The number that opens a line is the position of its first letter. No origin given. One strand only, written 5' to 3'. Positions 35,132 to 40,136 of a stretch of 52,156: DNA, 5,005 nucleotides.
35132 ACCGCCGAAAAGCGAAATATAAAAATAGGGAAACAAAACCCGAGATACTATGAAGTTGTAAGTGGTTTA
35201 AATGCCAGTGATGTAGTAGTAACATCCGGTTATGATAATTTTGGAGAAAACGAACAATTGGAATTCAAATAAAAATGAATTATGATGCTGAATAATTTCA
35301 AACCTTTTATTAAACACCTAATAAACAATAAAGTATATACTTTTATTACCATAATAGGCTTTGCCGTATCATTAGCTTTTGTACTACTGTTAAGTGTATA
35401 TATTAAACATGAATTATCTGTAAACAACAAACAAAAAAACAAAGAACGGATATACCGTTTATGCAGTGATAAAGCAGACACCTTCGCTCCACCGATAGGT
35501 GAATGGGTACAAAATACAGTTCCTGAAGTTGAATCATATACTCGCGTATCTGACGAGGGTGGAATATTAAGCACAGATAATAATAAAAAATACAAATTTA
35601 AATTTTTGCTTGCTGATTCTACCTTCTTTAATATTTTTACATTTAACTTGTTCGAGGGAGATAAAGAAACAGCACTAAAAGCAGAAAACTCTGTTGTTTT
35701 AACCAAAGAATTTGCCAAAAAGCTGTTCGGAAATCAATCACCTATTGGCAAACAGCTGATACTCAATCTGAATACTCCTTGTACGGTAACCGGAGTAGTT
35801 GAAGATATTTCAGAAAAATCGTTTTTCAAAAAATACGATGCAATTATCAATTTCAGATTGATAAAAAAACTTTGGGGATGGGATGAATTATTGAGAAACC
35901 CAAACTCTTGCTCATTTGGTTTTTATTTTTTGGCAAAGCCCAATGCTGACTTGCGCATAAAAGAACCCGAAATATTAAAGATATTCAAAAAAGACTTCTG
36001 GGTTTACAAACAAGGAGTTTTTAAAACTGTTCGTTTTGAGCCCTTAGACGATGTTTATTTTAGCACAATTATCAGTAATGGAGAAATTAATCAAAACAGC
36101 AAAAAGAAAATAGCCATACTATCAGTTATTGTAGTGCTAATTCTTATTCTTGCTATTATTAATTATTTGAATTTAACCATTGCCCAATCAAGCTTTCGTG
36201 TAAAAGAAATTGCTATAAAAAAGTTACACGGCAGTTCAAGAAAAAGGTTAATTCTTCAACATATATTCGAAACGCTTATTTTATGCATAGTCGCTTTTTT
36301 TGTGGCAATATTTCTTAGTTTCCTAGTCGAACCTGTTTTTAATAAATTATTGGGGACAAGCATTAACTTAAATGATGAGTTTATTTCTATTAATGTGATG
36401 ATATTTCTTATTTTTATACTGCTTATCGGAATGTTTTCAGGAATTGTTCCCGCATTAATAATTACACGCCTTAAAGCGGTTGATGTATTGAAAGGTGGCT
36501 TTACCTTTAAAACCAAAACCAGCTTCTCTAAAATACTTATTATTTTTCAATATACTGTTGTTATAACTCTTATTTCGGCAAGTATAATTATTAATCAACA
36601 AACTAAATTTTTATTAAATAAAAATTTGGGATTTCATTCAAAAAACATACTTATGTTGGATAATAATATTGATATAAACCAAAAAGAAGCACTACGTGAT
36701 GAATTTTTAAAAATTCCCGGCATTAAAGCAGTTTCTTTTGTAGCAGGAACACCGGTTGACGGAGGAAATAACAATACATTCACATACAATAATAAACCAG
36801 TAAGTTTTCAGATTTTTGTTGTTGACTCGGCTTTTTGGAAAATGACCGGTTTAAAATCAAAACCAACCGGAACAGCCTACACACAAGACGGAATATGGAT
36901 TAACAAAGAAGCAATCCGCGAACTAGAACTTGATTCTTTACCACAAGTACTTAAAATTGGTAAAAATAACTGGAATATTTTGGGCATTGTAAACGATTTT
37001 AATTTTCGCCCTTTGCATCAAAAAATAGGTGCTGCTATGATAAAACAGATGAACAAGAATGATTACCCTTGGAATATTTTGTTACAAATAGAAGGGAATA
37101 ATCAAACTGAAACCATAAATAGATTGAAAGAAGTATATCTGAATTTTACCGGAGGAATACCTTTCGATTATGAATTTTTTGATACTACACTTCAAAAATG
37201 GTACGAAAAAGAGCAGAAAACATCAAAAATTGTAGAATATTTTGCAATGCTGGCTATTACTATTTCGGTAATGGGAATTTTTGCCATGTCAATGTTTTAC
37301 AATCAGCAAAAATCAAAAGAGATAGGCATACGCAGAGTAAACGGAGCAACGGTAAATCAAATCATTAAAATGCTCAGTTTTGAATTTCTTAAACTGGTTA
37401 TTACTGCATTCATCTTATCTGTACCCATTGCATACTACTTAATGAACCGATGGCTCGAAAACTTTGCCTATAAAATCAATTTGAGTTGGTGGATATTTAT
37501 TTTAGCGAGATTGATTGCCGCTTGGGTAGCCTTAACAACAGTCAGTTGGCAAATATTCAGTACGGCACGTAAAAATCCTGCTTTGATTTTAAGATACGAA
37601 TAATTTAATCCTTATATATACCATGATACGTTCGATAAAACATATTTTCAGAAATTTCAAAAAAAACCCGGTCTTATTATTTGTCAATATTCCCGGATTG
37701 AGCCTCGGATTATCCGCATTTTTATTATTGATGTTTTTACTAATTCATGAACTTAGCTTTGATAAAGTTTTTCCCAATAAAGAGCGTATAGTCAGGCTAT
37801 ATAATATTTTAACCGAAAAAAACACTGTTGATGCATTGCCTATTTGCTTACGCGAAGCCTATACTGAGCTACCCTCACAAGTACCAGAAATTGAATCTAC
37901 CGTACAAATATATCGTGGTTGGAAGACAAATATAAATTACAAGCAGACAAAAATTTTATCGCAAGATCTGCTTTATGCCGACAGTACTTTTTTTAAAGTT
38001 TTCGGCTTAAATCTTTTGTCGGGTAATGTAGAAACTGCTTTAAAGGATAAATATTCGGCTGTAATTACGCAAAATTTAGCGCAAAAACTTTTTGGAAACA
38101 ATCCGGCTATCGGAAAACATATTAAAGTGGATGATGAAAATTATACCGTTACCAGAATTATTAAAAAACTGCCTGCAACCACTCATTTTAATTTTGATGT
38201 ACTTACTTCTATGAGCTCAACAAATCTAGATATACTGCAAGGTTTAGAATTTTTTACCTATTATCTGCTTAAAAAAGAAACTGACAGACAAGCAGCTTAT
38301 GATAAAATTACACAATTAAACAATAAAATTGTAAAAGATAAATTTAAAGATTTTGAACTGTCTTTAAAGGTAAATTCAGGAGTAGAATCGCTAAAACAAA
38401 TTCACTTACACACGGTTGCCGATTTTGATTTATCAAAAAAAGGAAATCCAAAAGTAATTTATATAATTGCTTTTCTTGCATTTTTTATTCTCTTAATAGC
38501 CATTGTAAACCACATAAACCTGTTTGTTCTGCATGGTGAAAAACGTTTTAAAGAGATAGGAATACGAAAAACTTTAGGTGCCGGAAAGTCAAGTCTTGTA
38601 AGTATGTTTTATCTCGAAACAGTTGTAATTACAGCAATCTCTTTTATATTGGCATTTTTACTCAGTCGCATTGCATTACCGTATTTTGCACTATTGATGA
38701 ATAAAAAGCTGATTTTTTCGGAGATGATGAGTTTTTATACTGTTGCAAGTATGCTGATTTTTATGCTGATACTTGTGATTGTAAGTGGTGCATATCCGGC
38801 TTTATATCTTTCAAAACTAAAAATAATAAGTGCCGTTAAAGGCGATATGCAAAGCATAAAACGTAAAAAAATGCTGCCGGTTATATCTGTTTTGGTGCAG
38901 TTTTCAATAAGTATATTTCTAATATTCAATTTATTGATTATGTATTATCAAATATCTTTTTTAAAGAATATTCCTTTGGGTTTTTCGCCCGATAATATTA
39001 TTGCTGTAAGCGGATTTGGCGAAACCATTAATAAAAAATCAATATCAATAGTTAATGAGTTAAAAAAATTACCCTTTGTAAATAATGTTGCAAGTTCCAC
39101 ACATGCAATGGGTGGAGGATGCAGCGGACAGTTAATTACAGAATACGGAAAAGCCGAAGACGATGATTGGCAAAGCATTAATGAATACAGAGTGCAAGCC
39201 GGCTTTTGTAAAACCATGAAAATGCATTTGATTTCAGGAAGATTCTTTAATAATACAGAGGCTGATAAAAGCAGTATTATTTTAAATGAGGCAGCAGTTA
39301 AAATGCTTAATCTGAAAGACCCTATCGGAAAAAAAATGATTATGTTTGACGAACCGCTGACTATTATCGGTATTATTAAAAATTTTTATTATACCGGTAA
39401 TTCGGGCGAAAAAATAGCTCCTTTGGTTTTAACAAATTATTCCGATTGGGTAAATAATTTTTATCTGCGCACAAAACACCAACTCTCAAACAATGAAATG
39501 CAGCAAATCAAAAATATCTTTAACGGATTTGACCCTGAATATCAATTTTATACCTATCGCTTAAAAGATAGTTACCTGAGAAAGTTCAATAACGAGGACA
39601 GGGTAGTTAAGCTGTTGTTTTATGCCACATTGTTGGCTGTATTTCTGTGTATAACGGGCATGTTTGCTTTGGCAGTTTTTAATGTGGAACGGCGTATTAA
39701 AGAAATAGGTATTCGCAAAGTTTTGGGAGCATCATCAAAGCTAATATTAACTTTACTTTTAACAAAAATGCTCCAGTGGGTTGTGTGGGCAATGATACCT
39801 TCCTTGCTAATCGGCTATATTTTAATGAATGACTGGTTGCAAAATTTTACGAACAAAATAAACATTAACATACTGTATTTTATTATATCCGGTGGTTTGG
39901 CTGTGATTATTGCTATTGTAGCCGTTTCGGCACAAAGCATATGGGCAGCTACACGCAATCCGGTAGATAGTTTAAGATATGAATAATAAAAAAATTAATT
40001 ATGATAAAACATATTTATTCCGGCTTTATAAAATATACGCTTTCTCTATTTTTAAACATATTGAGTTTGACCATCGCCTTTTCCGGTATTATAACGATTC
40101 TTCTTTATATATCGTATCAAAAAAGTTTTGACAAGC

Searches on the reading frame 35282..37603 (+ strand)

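Call 66: search_protein_families(library=pfam, proteins=[window:35282-37603:+], max_evalue=0.0001)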
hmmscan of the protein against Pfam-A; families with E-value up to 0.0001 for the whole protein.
window:35282-37603:+ (773 aa): 2 families
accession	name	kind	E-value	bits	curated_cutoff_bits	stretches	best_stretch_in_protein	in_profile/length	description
PF02687.27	FtsX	-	2.2e-25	89.5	25.5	2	654-766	3-120/120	FtsX-like permease C-terminal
PF12704.14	MacB_PCD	-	1.2e-24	88.2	27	1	20-223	1-196/207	MacB-like periplasmic core domain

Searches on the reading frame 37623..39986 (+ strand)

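Call 80: search_protein_families(library=pfam, proteins=[window:37623-39986:+], max_evalue=0.001)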
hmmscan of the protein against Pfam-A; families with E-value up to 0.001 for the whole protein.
window:37623-39986:+ (787 aa): 2 families
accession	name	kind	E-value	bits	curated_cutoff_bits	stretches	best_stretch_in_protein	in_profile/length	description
PF12704.14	MacB_PCD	-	2.7e-29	103.4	27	2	20-232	2-207/207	MacB-like periplasmic core domain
PF02687.27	FtsX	-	2.7e-21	76.3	25.5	2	284-400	2-119/120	FtsX-like permease C-terminal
